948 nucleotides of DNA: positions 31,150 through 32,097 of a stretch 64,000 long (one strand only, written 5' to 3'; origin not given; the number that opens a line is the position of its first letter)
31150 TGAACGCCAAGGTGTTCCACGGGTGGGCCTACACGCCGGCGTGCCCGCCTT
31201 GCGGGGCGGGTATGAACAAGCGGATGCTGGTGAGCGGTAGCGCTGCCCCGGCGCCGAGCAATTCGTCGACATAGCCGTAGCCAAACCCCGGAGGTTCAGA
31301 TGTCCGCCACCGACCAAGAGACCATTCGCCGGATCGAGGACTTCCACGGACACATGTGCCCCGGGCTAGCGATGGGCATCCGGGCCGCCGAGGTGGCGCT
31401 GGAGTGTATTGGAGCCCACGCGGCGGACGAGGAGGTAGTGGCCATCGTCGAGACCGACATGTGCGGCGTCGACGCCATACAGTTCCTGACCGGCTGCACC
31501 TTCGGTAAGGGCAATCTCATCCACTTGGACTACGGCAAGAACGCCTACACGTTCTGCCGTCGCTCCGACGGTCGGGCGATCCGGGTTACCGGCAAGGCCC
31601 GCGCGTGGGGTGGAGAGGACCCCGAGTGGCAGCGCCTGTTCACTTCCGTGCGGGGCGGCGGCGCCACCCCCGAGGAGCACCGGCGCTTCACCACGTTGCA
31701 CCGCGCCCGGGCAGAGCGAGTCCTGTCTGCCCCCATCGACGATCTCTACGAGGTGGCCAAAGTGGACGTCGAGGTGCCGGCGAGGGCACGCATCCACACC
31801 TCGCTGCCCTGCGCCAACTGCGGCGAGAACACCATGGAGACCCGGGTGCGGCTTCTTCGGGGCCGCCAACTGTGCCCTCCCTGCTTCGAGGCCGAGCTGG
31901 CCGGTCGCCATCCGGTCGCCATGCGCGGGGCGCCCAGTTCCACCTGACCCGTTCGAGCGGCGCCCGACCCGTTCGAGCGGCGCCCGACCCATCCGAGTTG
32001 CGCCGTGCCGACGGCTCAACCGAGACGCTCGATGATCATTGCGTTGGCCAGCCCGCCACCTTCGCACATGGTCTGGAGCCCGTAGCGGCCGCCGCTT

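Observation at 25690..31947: Dpp/Nik-like ABC operon with unusual gene order, fused ATPases and a terminal FmdE-like zinc-ribbon protein; structured low-GC leader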

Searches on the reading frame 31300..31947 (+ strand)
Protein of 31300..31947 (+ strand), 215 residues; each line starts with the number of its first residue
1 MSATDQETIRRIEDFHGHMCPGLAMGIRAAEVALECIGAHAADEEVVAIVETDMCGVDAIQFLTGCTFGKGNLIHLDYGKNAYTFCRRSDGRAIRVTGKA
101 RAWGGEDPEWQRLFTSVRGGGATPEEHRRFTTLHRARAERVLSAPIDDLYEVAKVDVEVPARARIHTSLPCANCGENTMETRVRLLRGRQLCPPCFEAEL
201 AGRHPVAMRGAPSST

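Call 4: search_protein_families(library=pfam, proteins=[window:31300-31947:+])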
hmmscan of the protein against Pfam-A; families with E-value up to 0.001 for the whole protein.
window:31300-31947:+ (215 aa): 2 families
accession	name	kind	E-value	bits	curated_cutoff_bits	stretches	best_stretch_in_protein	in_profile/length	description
PF02663.19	FmdE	-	1e-44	152.3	22.9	1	15-150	1-132/133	FmdE, Molybdenum formylmethanofuran dehydrogenase operon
PF01258.23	zf-dskA_traR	-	2.2e-06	28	24.9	1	171-198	6-33/36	Prokaryotic dksA/traR C4-type zinc finger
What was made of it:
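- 31300..31947 (+): FmdE-family protein. The N-terminal domain has the His16/His18/Cys20/Cys55 metal site. The C-terminal treble-clef finger uses Cys171/174/192/195. PF02663, E=1e-44 (call 4).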

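Call 6: search_protein_families(library=ncbifam, proteins=[window:31300-31947:+], max_evalue=0.00001)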
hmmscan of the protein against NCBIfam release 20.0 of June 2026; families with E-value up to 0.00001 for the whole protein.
window:31300-31947:+ (215 aa): 0 families

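Call 8: search_solved_structures(query=window:31300-31947:+, max_evalue=0.01, show_alignments=2)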
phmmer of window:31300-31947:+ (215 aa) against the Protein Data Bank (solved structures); distinct sequences matched with E-value up to 0.01: 4.
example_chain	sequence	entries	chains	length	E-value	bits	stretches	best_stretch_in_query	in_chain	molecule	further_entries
2gvi_A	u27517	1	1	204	2.4e-14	56.4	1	14-196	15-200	conserved hypothetical protein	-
2glz_A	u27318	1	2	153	8.3e-10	41.6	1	12-85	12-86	similar to Formylmethanofuran dehydrogenase subunit E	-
3d00_A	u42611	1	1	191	2.1e-08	37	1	4-102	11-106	Tungsten formylmethanofuran dehydrogenase subunit E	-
3h2s_A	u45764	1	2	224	0.0058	19.2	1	27-101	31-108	Putative NADH-flavin reductase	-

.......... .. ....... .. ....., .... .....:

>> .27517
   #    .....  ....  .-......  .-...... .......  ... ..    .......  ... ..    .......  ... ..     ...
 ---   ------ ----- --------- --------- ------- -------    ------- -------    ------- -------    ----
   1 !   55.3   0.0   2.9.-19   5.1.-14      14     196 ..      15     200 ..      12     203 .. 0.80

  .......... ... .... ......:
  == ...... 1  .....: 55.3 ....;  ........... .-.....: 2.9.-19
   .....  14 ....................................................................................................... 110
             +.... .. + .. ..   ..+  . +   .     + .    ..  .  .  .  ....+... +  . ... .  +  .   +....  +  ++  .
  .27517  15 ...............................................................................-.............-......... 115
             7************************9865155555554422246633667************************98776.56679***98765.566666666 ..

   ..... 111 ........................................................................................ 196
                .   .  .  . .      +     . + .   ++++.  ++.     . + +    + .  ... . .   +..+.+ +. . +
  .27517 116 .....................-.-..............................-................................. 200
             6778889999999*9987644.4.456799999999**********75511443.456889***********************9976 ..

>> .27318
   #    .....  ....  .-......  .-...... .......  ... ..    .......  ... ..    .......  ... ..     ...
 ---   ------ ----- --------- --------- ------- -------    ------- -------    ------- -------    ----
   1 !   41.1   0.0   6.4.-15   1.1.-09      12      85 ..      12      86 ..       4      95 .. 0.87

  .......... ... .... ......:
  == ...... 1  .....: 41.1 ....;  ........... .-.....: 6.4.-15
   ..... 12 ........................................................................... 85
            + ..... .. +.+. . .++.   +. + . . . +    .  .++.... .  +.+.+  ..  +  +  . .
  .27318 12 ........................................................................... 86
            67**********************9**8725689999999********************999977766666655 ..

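Call 9: find_homologous_proteins(query=window:31300-31947:+)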
Query window:31300-31947:+ (215 aa): 4478 proteins with E <= 0.001 among 5070 candidates; the best 120 are listed.
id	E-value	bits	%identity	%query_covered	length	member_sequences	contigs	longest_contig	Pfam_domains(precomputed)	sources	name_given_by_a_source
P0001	3.1e-143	492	100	100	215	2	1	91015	PF01258.24,PF02663.20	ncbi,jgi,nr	ncbi:MAG TPA: FmdE family protein [Acidimicrobiales bacterium]|jgi:formylmethanofuran dehydrogenase 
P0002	3.3e-105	368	77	94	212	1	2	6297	PF01258.24,PF02663.20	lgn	-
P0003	4.9e-102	358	75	94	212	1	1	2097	PF02663.20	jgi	jgi:formylmethanofuran dehydrogenase subunit E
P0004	7.6e-102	357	75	95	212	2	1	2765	PF01258.24,PF02663.20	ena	-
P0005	1.8e-101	356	75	94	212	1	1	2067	PF02663.20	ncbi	-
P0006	2.7e-100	352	73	96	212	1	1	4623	PF02663.20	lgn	-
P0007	2.1e-99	349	73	96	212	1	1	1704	PF02663.20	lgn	-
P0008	2.2e-99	349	70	97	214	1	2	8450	PF01258.24,PF02663.20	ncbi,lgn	ncbi:MAG: FmdE family protein [Acidimicrobiales bacterium]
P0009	1.4e-98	347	71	98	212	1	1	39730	PF01258.24,PF02663.20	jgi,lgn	jgi:formylmethanofuran dehydrogenase subunit E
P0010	3.4e-97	342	71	95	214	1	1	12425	PF01258.24,PF02663.20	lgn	-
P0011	1.4e-96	340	73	94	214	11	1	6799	PF01258.24,PF02663.20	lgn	-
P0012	2.3e-96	339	70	95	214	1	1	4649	PF01258.24,PF02663.20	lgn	-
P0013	6.3e-96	338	73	93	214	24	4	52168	PF02663.20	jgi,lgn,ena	-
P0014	2.1e-95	336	77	89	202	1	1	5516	PF01258.24,PF02663.20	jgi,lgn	-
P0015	4.5e-95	335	77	86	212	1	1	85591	PF01258.24,PF02663.20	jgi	jgi:formylmethanofuran dehydrogenase subunit E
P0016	3.0e-94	332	70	96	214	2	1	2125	PF01258.24,PF02663.20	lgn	-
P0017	1.5e-93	330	71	93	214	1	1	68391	PF01258.24,PF02663.20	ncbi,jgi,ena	-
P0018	4.0e-93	329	68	94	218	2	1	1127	PF01258.24,PF02663.20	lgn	-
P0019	7.2e-92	325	69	92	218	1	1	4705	PF02663.20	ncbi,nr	ncbi:MAG: FmdE family protein [Actinomycetota bacterium]|nr:FmdE family protein [Actinomycetota bact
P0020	1.1e-91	324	68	96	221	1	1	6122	PF01258.24,PF02663.20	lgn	-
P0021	1.3e-91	324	67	97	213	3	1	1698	PF01258.24,PF02663.20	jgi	jgi:formylmethanofuran dehydrogenase subunit E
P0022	4.6e-91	322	67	94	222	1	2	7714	PF01258.24,PF02663.20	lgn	-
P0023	2.3e-90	320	67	94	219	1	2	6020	PF01258.24,PF02663.20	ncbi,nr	ncbi:MAG: FmdE family protein [Actinomycetota bacterium]|nr:FmdE family protein [Actinomycetota bact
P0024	2.6e-90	319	68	97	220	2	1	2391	PF01258.24,PF02663.20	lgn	-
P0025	3.0e-90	319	68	94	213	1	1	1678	PF01258.24,PF02663.20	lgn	-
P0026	3.6e-90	319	68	94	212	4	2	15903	PF01258.24,PF02663.20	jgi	-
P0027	1.2e-89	317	69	92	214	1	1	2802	PF01258.24,PF02663.20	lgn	-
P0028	2.2e-89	316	65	99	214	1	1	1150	PF01258.24,PF02663.20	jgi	-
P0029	2.2e-89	316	66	98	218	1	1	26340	PF01258.24,PF02663.20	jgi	jgi:formylmethanofuran dehydrogenase subunit E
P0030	2.8e-89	316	67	94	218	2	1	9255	PF01258.24,PF02663.20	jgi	-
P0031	6.4e-89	315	65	99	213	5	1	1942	PF01258.24,PF02663.20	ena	-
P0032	7.9e-89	315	65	94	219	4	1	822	PF01258.24,PF02663.20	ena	-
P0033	1.3e-88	314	65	98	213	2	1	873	PF01258.24,PF02663.20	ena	-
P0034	1.8e-88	313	69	93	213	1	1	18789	PF01258.24,PF02663.20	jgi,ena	jgi:formylmethanofuran dehydrogenase subunit E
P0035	2.5e-88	313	66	93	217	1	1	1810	PF01258.24,PF02663.20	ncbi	-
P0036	6.9e-88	312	68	90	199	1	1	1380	PF01258.24,PF02663.20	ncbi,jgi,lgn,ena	-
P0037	9.3e-88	311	71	92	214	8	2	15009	PF01258.24,PF02663.20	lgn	-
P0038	1.2e-87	311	64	95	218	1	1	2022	PF01258.24,PF02663.20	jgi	jgi:formylmethanofuran dehydrogenase subunit E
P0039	1.6e-87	310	65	98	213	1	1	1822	PF01258.24,PF02663.20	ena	-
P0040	1.6e-87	310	68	95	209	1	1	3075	PF01258.24,PF02663.20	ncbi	-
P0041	1.7e-87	310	71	91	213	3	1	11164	PF01258.24,PF02663.20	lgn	-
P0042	3.7e-87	309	63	99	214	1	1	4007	PF01258.24,PF02663.20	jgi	-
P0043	9.6e-87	308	66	96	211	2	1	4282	PF01258.24,PF02663.20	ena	-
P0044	1.0e-86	308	67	94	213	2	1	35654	PF01258.24,PF02663.20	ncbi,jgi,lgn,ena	-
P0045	1.1e-86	308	66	95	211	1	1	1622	PF01258.24,PF02663.20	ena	-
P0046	2.0e-86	307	64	95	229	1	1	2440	PF01258.24,PF02663.20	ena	-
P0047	2.7e-86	306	65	97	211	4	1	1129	PF01258.24,PF02663.20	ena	-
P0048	4.8e-86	306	65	93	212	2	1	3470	PF01258.24,PF02663.20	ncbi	-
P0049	4.9e-86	305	66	94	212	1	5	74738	PF01258.24,PF02663.20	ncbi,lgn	ncbi:MAG: FmdE family protein [Acidimicrobiales bacterium]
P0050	5.2e-86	305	66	93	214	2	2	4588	PF01258.24,PF02663.20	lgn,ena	-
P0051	7.3e-86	305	63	99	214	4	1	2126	PF01258.24,PF02663.20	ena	-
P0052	8.3e-86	305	69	91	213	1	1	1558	PF01258.24,PF02663.20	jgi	jgi:formylmethanofuran dehydrogenase subunit E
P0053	8.9e-86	305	65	95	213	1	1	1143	PF01258.24,PF02663.20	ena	-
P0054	9.6e-86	305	64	94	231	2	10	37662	PF02663.20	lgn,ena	-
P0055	1.0e-85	304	67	91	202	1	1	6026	PF01258.24,PF02663.20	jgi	jgi:formylmethanofuran dehydrogenase subunit E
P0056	1.1e-85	304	65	95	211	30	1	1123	PF02663.20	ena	-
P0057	3.3e-85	303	64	97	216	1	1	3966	PF01258.24,PF02663.20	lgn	-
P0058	3.7e-85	303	67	93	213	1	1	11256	PF01258.24,PF02663.20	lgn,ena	-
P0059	3.8e-85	303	67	91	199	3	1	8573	PF01258.24,PF02663.20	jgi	-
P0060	5.1e-85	302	63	96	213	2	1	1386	PF01258.24,PF02663.20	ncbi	-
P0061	6.0e-85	302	65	96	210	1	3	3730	PF01258.24,PF02663.20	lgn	-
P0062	6.2e-85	302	68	93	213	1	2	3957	PF01258.24,PF02663.20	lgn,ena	-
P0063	9.3e-85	301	64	96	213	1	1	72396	PF01258.24,PF02663.20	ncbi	ncbi:FmdE family protein [soil metagenome]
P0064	1.6e-84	301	65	95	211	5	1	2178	PF01258.24,PF02663.20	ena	-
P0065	2.8e-84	300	64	95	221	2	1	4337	PF02663.20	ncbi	-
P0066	2.9e-84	300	64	92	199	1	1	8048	PF01258.24,PF02663.20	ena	-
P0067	3.0e-84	300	67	94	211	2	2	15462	PF02663.20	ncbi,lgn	ncbi:MAG: FmdE family protein [Acidimicrobiales bacterium]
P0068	3.1e-84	300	65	96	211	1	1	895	PF01258.24,PF02663.20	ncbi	-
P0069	5.3e-84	299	63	95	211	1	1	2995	PF01258.24,PF02663.20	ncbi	-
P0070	5.4e-84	299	65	94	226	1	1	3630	PF01258.24,PF02663.20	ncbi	-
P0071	8.7e-84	298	63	98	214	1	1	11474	PF01258.24,PF02663.20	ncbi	ncbi:MAG: FmdE family protein [Acidimicrobiales bacterium]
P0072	9.3e-84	298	65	94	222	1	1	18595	PF01258.24,PF02663.20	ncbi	-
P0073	1.1e-83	298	64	92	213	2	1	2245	PF01258.24,PF02663.20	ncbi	-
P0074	1.2e-83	298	64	96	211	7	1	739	PF01258.24,PF02663.20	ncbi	-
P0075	1.2e-83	298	65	95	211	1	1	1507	PF01258.24,PF02663.20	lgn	-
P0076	1.4e-83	297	66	96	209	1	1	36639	PF01258.24,PF02663.20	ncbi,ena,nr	ncbi:MAG TPA: FmdE family protein [Acidimicrobiales bacterium]|nr:FmdE family protein [Acidimicrobia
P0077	1.5e-83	297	63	94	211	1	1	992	PF01258.24,PF02663.20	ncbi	-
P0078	2.8e-83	297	67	93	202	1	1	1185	PF01258.24,PF02663.20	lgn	-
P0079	2.9e-83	296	65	95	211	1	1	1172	PF01258.24,PF02663.20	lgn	-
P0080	3.7e-83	296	66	92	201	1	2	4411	PF01258.24,PF02663.20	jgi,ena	jgi:formylmethanofuran dehydrogenase subunit E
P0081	4.7e-83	296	63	96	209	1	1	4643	PF01258.24,PF02663.20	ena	-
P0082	5.0e-83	296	64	94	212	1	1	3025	PF01258.24,PF02663.20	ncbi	-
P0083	5.8e-83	295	65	94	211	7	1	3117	PF01258.24,PF02663.20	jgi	jgi:formylmethanofuran dehydrogenase subunit E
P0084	8.7e-83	295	67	92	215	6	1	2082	PF01258.24,PF02663.20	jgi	jgi:formylmethanofuran dehydrogenase subunit E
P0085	1.1e-82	295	66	91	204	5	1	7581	PF02663.20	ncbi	-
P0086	1.2e-82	294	64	98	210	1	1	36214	PF01258.24,PF02663.20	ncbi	-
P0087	1.3e-82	294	63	98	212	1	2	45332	PF01258.24,PF02663.20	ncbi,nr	ncbi:MAG: FmdE family protein [Actinomycetota bacterium]|nr:FmdE family protein [Actinomycetota bact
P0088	1.4e-82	294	64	92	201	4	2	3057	PF01258.24,PF02663.20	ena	-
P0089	1.7e-82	294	63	94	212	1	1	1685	PF01258.24,PF02663.20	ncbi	-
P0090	1.8e-82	294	64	95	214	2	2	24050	PF01258.24,PF02663.20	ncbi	-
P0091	1.9e-82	294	63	94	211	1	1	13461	PF01258.24,PF02663.20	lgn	-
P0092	1.9e-82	294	64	94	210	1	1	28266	PF01258.24,PF02663.20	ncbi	-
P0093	2.1e-82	294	64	98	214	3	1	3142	PF01258.24,PF02663.20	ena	-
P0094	2.2e-82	294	64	96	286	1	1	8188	PF01258.24,PF02663.20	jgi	-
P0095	2.3e-82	294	65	95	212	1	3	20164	PF02663.20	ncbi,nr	ncbi:MAG: FmdE family protein [Actinomycetota bacterium]|nr:FmdE family protein [Actinomycetota bact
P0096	2.3e-82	293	66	92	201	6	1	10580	PF01258.24,PF02663.20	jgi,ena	-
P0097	2.4e-82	293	64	94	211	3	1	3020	PF01258.24,PF02663.20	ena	-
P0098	2.4e-82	293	63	96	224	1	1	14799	PF01258.24,PF02663.20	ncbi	-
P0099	2.5e-82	293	65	95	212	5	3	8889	PF01258.24,PF02663.20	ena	-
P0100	2.6e-82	293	63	94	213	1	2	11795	PF01258.24,PF02663.20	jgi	-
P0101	2.7e-82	293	63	95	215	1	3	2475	PF01258.24,PF02663.20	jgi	jgi:formylmethanofuran dehydrogenase subunit E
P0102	3.0e-82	293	65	95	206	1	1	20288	PF01258.24,PF02663.20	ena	-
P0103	3.3e-82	293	64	91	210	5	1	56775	PF01258.24,PF02663.20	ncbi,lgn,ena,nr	ncbi:MAG TPA: FmdE family protein [Pyrinomonadaceae bacterium]|nr:FmdE family protein [Pyrinomonadac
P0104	3.4e-82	293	62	96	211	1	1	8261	PF01258.24,PF02663.20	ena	-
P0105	3.5e-82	293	63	92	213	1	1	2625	PF01258.24,PF02663.20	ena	-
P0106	4.0e-82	293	66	89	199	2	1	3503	PF01258.24,PF02663.20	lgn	-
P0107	4.1e-82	293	62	96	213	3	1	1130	PF02663.20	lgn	-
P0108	4.2e-82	293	64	94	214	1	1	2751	PF01258.24,PF02663.20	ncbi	-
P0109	4.4e-82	293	67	92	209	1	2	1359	PF01258.24,PF02663.20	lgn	-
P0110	4.4e-82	293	64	97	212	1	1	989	PF01258.24,PF02663.20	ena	-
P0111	4.5e-82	293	65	94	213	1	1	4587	PF02663.20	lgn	-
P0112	4.5e-82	293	67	90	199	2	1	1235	PF01258.24,PF02663.20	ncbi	-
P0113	5.9e-82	292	63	94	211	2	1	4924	PF01258.24,PF02663.20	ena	-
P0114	6.0e-82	292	66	94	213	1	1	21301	PF01258.24,PF02663.20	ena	-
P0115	6.1e-82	292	64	97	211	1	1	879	PF01258.24,PF02663.20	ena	-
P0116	8.6e-82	292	60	98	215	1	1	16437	PF02663.20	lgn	-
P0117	8.9e-82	292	63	94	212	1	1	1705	PF01258.24,PF02663.20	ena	-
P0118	9.0e-82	292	63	95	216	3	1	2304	PF01258.24,PF02663.20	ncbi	-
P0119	9.4e-82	291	62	96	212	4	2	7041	PF01258.24,PF02663.20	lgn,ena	-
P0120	1.0e-81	291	66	92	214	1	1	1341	PF01258.24,PF02663.20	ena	-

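Call 12: find_related_loci(query=A1, collection=genome_contigs, flank=10000)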
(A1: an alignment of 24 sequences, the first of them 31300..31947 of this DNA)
Query A1 (215 aa) in genome_contigs; peptide patterns used: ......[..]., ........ (x = any residue, [..] = any of these).
600 stretches matched a pattern (row limit reached: there are more); 594 encode a relative of the query (tblastn E <= 1e-3); the best 80 are kept; 80 distinct loci.
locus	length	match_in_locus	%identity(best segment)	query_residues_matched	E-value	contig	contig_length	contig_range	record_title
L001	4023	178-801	70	1-208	1e-102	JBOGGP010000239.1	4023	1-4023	MAG: Acidimicrobiales bacterium isolate SE1509_metabat2.bin.1 NODE_11654_length_4023_cov_3.583676, whole genome shotgun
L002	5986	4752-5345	66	4-201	2e-87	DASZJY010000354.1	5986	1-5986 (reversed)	MAG TPA_asm: Acidimicrobiales bacterium isolate SMAG_U6641 k141_131302, whole genome shotgun sequence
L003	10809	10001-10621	65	1-207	7e-87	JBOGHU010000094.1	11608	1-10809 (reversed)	MAG: Acidimicrobiales bacterium isolate M3-S_metawrap_bin.64 k127_1985487, whole genome shotgun sequence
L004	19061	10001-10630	63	4-214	2e-84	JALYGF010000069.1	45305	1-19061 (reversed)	MAG: Actinomycetota bacterium isolate GDC bin4 SD1469-71_k127_591557, whole genome shotgun sequence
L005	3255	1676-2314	62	2-215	6e-85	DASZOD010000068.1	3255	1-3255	MAG TPA_asm: Egibacteraceae bacterium isolate SMAG_U5935 k141_92776, whole genome shotgun sequence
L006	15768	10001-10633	62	5-215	1e-83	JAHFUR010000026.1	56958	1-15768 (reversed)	MAG: Acidimicrobiia bacterium isolate nzgw84 NODE_429_length_56959_cov_12.973574, whole genome shotgun sequence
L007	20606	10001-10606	64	5-207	1e-83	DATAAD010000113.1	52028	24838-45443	MAG TPA_asm: Acidimicrobiales bacterium isolate SMAG_U6663 k141_4656065, whole genome shotgun sequence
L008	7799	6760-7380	60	2-209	7e-82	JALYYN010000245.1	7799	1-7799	MAG: Actinomycetota bacterium isolate KAP bin40 SD1490-92_k127_145185, whole genome shotgun sequence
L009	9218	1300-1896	62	4-203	2e-81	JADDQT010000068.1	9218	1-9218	MAG: Actinomycetota bacterium isolate YB1_3 AB19_YB1_868_length_9221_cov_23, whole genome shotgun sequence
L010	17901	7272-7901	59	5-215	4e-81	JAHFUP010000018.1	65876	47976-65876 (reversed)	MAG: Acidimicrobiia bacterium isolate nzgw82 NODE_322_length_65877_cov_70.569013, whole genome shotgun sequence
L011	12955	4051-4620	65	9-198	9e-81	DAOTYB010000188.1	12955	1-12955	MAG TPA_asm: Anaerolineae bacterium isolate H23_303 k115_179157, whole genome shotgun sequence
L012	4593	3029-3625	62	2-201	4e-79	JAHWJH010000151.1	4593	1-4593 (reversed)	MAG: Actinomycetota bacterium isolate 0707_bin12 NODE_151_length_4593_cov_4.352138, whole genome shotgun sequence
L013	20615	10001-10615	60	5-210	9e-79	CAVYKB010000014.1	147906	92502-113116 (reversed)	MAG: uncultured Acidimicrobiia bacterium isolate MFD01275.bin.2.154 genome assembly, contig: contig_23170, whole genome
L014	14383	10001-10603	61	5-205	1e-78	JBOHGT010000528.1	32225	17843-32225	MAG: Pseudonocardiaceae bacterium isolate SC-S_metawrap_bin.115 k127_4327585, whole genome shotgun sequence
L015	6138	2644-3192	64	15-197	9e-79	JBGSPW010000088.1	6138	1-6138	MAG: Thermoflexales bacterium isolate JTS-AC314 k141_3803034, whole genome shotgun sequence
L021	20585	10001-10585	58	3-197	8e-77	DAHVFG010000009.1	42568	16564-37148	MAG TPA_asm: Chloroflexi bacterium isolate clean1712 NODE_9_length_42568_cov_9.995193, whole genome shotgun sequence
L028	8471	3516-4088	58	7-197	3e-74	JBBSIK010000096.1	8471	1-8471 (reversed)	MAG: Chloroflexia bacterium isolate LS3_sbin.33 LS3_sbin.33_K_177216_L_8471_cov_9.0000, whole genome shotgun sequence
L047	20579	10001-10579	50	8-200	2e-63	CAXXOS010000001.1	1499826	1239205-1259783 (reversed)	MAG: Anaerolineales bacterium isolate 8f30ff37-2813-42b5-9c00-6db16bde24f3 genome assembly, contig: contig_1, whole geno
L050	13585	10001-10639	51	2-214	7e-63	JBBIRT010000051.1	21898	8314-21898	MAG: Deltaproteobacteria bacterium isolate SLS170214_bin_356 NODE_2654_length_21898_cov_4.166049, whole genome shotgun s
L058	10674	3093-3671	50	5-197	2e-59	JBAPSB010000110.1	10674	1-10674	MAG: Desulfobacterales bacterium isolate MFD01244_ilm_asm_bin11 k127_139917, whole genome shotgun sequence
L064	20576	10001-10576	51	6-198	2e-57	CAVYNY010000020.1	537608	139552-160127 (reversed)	MAG: uncultured delta proteobacterium isolate MFD05684.bin.2.75 genome assembly, contig: contig_56202, whole genome shot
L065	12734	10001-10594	49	7-205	2e-57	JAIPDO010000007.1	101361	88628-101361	MAG: Desulfarculaceae bacterium isolate Tobar13.5m-G25 Tobar13-5m-20mill-C37, whole genome shotgun sequence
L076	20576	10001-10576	48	5-197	2e-55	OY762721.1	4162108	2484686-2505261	MAG: Desulfatiglandales bacterium isolate 7b555824-8626-4373-9f6d-e46e1e23d1ce genome assembly, chromosome: 1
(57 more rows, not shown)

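Call 18: find_encoding_contigs(protein=P0015, flank=10000, max_places=3)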
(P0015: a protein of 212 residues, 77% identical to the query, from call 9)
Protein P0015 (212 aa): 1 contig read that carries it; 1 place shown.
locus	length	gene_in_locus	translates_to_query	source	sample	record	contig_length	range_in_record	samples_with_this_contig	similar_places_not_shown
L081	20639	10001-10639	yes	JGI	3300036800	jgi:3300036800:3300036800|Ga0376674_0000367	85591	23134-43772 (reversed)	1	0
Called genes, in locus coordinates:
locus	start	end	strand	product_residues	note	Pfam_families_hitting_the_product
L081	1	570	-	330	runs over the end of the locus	-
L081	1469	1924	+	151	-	PF07992:Pyr_redox_2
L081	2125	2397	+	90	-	-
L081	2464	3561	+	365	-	PF00174:Oxidored_molyb, PF03404:Mo-co_dimer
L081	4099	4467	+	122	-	PF00903:Glyoxalase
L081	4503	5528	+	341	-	PF00528:BPD_transp_1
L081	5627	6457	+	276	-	PF00528:BPD_transp_1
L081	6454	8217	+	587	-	PF00005:ABC_tran, PF01078:Mg_chelatase (faint), PF02463:SMC_N (faint), PF05729:NACHT (faint), PF13401:AAA_22 (faint), PF13304:AAA_21, PF08352:oligo_HPY, PF00005:ABC_tran, +2 more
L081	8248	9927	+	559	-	PF00496:SBP_bac_5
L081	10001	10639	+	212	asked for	PF02663:FmdE, PF01258:zf-dskA_traR (faint)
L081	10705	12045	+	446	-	PF05694:SBP56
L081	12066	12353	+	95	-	PF02426:MIase, PF11746:DUF3303 (weak)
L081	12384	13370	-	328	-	PF00753:Lactamase_B, PF12706:Lactamase_B_2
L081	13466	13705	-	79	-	-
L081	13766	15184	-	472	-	PF00004:AAA, PF07728:AAA_5 (faint), PF17862:AAA_lid_3, PF01434:Peptidase_M41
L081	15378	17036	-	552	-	PF13625:Helicase_C_3, PF00270:DEAD (weak), PF04851:ResIII, PF16203:ERCC3_RAD25_C, PF00271:Helicase_C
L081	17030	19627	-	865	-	PF13625:Helicase_C_3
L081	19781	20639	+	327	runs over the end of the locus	PF00586:AIRS, PF02769:AIRS_C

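Call 19: find_encoding_contigs(protein=P0009, flank=10000, max_places=3)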
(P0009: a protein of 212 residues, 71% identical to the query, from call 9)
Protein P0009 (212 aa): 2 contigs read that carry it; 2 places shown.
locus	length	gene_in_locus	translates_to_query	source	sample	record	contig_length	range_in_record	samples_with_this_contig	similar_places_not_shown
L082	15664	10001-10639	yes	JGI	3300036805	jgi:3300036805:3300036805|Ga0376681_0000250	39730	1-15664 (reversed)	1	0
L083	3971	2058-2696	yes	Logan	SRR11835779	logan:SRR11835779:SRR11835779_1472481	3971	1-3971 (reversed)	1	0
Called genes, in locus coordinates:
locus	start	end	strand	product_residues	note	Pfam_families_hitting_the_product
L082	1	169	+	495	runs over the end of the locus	PF00083:Sugar_tr, PF07690:MFS_1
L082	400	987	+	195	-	-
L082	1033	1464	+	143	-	PF01258:zf-dskA_traR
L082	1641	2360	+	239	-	PF20240:DUF6597, PF00165:HTH_AraC (faint), PF12833:HTH_18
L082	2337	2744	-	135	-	PF00903:Glyoxalase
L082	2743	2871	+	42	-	-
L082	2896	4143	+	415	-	PF12588:PSDC, PF02666:PS_Dcarbxylase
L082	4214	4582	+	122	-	PF00903:Glyoxalase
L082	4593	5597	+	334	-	PF00528:BPD_transp_1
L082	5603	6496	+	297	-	PF00528:BPD_transp_1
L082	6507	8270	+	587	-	PF00005:ABC_tran, PF01078:Mg_chelatase (faint), PF02463:SMC_N (faint), PF05729:NACHT (faint), PF07728:AAA_5 (faint), PF13304:AAA_21, PF08352:oligo_HPY, PF00005:ABC_tran, +8 more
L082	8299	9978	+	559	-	PF00496:SBP_bac_5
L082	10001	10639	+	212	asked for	PF02663:FmdE, PF01258:zf-dskA_traR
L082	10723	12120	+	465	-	PF05694:SBP56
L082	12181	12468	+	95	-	PF02426:MIase, PF11746:DUF3303 (weak)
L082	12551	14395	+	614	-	PF00456:Transketolase_N, PF00676:E1_dh, PF02779:Transket_pyr, PF02780:Transketolase_C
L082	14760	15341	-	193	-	PF13411:MerR_1, PF00376:MerR, PF09278:MerR-DNA-bind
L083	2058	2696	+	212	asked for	PF02663:FmdE, PF01258:zf-dskA_traR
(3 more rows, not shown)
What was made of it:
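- The same five genes in the same order follow a glyoxalase-family gene in L081/L082 (calls 18, 19).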
